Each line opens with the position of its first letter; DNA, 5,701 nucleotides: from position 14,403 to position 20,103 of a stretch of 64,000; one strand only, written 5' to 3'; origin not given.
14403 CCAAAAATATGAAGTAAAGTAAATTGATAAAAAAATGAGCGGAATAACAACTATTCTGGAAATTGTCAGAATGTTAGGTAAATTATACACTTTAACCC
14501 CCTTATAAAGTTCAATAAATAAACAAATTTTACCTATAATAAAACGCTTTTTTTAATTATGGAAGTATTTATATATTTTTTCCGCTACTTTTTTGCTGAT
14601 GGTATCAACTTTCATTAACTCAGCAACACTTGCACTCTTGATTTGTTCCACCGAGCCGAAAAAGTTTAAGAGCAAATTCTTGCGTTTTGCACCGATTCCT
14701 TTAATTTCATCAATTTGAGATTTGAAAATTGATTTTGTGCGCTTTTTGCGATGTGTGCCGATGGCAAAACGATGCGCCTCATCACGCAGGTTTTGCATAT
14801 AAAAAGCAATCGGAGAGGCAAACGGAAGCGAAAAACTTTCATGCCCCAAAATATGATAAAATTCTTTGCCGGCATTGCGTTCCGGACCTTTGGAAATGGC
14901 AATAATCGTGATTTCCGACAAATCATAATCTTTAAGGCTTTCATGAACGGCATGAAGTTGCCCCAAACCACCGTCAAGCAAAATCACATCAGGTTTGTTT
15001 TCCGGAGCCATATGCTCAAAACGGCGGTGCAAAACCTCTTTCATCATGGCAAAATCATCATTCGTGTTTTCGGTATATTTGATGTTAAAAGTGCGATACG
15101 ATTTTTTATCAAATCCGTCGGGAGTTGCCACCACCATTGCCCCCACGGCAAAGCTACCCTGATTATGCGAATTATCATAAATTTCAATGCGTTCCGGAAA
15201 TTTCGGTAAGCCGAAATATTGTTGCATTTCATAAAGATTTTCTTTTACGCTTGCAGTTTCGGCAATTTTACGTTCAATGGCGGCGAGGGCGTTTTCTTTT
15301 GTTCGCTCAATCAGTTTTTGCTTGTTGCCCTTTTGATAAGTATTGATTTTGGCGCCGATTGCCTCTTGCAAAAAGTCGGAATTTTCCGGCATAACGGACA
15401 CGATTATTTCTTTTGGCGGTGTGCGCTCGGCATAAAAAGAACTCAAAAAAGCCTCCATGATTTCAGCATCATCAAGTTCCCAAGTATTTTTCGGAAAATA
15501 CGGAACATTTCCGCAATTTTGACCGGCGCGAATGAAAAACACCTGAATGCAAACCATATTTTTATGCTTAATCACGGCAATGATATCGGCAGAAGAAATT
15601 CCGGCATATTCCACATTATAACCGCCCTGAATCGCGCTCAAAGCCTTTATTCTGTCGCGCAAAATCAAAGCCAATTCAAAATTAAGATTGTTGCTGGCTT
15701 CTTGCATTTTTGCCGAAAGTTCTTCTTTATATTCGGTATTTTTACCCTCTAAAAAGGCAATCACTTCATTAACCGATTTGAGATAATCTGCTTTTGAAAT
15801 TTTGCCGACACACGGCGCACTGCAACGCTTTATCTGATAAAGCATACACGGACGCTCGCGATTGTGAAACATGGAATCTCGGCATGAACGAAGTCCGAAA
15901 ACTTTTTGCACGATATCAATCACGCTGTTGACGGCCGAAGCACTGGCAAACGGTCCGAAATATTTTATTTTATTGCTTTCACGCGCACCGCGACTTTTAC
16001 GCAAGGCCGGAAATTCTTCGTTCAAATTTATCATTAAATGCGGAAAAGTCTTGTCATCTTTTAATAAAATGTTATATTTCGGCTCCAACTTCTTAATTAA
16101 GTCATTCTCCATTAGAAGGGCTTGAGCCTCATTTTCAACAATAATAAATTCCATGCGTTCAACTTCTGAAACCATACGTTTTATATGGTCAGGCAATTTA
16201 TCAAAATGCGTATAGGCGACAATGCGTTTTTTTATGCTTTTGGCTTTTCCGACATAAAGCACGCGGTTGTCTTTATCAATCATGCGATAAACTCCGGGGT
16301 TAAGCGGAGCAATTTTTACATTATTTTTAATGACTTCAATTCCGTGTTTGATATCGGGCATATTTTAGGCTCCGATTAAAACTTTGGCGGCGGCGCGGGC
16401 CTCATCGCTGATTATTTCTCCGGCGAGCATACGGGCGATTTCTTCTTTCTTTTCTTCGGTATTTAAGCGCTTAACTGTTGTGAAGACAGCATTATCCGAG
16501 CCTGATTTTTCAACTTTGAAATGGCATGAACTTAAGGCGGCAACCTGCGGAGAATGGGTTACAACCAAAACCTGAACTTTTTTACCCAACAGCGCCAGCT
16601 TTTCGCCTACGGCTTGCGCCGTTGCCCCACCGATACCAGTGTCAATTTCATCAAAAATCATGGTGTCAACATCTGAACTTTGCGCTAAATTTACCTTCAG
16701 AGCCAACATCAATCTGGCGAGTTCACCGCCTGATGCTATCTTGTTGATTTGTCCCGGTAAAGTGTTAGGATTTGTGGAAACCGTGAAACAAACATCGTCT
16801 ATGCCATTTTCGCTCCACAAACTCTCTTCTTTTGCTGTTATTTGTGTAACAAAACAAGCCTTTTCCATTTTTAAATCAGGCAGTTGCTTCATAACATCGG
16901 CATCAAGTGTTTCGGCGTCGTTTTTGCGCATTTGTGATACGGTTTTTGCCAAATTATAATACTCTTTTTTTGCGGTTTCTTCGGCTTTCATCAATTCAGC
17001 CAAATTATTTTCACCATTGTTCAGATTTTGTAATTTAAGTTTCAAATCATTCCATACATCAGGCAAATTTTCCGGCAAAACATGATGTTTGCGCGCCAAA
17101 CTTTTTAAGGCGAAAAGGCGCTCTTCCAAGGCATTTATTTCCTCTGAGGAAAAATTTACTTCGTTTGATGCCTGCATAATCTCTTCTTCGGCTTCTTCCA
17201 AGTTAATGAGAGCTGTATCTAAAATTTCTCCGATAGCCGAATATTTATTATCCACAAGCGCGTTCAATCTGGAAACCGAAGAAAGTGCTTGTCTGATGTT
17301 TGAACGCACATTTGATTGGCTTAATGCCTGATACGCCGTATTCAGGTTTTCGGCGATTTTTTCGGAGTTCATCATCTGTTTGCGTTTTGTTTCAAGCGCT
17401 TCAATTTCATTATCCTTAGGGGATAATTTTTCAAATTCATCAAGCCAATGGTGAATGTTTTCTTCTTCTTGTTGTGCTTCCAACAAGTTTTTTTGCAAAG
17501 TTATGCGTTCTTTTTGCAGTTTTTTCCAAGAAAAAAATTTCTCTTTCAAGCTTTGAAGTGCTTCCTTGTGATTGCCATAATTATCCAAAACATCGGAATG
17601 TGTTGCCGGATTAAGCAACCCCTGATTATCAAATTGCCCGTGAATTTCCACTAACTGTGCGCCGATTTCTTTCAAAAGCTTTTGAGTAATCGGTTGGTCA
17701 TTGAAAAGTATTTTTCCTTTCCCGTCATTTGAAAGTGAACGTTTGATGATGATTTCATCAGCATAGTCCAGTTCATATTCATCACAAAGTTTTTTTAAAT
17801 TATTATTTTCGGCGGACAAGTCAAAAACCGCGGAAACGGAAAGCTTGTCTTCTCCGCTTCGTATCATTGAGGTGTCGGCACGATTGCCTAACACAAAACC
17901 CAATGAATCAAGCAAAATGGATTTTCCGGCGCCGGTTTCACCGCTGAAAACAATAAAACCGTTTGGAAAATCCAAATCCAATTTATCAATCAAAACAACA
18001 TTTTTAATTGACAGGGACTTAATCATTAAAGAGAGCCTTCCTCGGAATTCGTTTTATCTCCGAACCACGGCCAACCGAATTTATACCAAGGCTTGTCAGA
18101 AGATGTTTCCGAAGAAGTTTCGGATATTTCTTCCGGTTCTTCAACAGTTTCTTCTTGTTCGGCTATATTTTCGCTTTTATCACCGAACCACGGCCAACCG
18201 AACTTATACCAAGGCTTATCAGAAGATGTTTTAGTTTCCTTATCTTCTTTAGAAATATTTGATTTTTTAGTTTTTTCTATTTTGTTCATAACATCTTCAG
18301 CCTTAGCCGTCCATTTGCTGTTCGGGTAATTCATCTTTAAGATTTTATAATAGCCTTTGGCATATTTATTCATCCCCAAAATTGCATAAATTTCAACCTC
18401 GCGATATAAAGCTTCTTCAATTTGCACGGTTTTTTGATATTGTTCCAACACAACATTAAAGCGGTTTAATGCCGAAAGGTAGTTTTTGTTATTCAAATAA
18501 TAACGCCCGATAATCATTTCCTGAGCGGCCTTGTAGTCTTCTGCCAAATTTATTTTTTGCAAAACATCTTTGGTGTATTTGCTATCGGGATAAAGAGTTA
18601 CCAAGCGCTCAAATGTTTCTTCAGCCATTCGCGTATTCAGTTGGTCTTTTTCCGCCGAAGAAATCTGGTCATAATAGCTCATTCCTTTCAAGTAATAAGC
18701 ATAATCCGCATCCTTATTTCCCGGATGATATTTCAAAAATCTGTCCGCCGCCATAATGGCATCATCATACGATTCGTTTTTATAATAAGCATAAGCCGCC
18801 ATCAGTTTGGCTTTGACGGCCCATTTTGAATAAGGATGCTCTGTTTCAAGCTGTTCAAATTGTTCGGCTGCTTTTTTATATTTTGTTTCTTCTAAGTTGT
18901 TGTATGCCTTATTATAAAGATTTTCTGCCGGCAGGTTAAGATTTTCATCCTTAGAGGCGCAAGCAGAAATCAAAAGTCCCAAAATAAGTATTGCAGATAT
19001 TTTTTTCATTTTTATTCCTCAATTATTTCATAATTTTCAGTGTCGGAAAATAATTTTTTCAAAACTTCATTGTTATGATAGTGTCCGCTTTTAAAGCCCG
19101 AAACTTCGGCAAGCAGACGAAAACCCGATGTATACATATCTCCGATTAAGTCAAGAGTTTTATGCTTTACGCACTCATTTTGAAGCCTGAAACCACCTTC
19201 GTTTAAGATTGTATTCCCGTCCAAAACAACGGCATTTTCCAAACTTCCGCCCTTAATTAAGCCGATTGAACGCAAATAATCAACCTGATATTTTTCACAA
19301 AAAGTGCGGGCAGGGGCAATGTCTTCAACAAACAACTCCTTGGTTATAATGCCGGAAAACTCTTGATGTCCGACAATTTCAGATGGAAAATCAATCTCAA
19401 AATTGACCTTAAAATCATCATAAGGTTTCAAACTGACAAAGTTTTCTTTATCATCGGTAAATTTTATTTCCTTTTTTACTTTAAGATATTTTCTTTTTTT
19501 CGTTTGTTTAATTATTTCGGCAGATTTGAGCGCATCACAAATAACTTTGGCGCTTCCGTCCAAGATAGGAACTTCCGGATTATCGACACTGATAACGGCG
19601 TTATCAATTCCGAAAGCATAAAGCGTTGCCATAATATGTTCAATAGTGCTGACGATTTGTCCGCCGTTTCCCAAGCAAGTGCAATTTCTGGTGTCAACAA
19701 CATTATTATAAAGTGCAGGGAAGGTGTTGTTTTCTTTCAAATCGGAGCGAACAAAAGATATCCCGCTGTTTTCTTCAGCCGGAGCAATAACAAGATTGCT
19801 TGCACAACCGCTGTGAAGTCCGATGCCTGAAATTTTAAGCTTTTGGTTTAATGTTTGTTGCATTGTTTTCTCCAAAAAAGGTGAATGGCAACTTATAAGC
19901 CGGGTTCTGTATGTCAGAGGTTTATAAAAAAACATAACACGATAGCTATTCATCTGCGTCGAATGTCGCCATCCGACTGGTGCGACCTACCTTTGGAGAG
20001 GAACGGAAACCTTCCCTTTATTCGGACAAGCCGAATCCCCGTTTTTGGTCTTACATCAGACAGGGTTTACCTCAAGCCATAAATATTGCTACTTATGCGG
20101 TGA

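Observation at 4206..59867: Six secreted proteins share an unrecognised extreme-C-terminal module, ...TPAEAA...(I/L)TF(K/R)K-COOH, on different passenger domains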

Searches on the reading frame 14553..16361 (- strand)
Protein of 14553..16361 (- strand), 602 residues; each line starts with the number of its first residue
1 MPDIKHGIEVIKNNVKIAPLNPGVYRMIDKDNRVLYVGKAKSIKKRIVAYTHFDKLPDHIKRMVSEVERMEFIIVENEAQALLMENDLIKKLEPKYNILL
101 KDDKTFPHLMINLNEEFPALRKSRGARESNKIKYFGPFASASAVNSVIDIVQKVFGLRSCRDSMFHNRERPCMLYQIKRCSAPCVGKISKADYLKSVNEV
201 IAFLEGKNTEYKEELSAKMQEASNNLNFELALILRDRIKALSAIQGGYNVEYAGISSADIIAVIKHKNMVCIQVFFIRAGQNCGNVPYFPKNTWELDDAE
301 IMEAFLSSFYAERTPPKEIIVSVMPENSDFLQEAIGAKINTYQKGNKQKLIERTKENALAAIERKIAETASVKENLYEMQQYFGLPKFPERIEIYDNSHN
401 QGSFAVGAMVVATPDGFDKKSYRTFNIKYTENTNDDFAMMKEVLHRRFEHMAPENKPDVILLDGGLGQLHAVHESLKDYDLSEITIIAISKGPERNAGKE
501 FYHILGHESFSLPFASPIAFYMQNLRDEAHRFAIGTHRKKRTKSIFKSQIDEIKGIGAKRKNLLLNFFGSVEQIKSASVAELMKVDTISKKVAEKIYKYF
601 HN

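Call 23: search_protein_families(library=pfam, proteins=[window:14553-16361:-], max_evalue=0.00001)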
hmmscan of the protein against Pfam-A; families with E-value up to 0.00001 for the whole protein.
window:14553-16361:- (602 aa): 6 families
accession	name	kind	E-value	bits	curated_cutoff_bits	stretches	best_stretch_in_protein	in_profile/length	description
PF08459.17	UvrC_RNaseH_dom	-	1.7e-47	161.7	22.3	1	380-534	1-159/159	UvrC RNAse H endonuclease domain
PF22920.2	UvrC_RNaseH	-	8.6e-28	97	24.3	1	258-365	2-116/116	UvrC Ribonuclease H-like domain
PF01541.30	GIY-YIG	-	2.9e-10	40.7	22.6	1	22-97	2-78/78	GIY-YIG catalytic domain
PF02151.25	UVR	-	6.1e-10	39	21.5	1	210-243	2-35/36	UvrB/uvrC motif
PF14520.12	HHH_5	-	1.3e-08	35.6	27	1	551-598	5-53/57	Helix-hairpin-helix domain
PF12826.13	HHH_2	-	2e-08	34.7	27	1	553-602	8-57/64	Helix-hairpin-helix motif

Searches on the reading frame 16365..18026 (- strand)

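Call 23: search_protein_families(library=pfam, proteins=[window:16365-18026:-], max_evalue=0.00001)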
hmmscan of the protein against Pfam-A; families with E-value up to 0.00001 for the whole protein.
window:16365-18026:- (553 aa): 3 families
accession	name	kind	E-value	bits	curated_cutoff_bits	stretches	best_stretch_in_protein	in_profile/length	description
PF02463.25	SMC_N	-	3.8e-15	56.4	40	1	1-505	1-211/220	RecF/RecN/SMC N terminal domain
PF13476.12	AAA_23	-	4.3e-09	37.7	27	1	4-218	1-196/201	AAA domain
PF13175.12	AAA_15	-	8.3e-07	29.4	32.1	1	1-288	1-287/374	AAA ATPase domain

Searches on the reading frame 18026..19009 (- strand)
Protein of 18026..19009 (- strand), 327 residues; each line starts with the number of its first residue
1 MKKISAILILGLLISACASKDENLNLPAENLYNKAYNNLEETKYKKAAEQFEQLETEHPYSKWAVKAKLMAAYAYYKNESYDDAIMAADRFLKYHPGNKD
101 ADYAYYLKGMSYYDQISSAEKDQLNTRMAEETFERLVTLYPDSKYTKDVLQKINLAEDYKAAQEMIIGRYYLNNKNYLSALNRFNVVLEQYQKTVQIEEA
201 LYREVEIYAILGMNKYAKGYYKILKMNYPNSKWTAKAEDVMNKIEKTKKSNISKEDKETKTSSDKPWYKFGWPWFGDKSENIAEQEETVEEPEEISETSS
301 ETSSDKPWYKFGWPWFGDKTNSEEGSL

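Call 23: search_protein_families(library=pfam, proteins=[window:18026-19009:-], max_evalue=0.00001)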
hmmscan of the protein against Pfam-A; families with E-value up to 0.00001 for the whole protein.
window:18026-19009:- (327 aa): 4 families
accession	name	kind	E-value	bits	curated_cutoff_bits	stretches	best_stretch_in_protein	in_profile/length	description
PF13525.12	YfiO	-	2.1e-53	181.6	25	1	27-218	4-198/203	Outer membrane lipoprotein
PF13512.12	TPR_18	-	1.5e-21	77.5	21.9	1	21-152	3-144/145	Tetratricopeptide repeat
PF13174.12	TPR_6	-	4.1e-10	40.1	26.3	0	103-143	1-33/33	Tetratricopeptide repeat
PF13432.12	TPR_16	-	7.1e-06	26.8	32.7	0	69-115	1-44/65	Tetratricopeptide repeat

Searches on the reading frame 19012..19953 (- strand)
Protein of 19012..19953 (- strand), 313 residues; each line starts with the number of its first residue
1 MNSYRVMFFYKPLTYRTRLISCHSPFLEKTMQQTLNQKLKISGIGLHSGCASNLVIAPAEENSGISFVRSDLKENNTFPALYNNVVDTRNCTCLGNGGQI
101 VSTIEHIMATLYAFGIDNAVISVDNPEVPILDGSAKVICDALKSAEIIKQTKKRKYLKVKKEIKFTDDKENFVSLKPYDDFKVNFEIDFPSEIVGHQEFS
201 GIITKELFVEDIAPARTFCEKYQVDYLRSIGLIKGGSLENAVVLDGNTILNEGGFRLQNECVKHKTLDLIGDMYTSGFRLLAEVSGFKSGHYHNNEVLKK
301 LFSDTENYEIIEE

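Call 23: search_protein_families(library=pfam, proteins=[window:19012-19953:-], max_evalue=0.00001)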
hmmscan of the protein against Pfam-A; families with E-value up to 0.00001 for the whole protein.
window:19012-19953:- (313 aa): 1 family
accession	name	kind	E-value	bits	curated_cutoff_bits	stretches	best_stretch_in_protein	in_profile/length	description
PF03331.19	LpxC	-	1.1e-96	323.9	27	1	32-302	1-267/268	UDP-3-O-acyl N-acetylglycosamine deacetylase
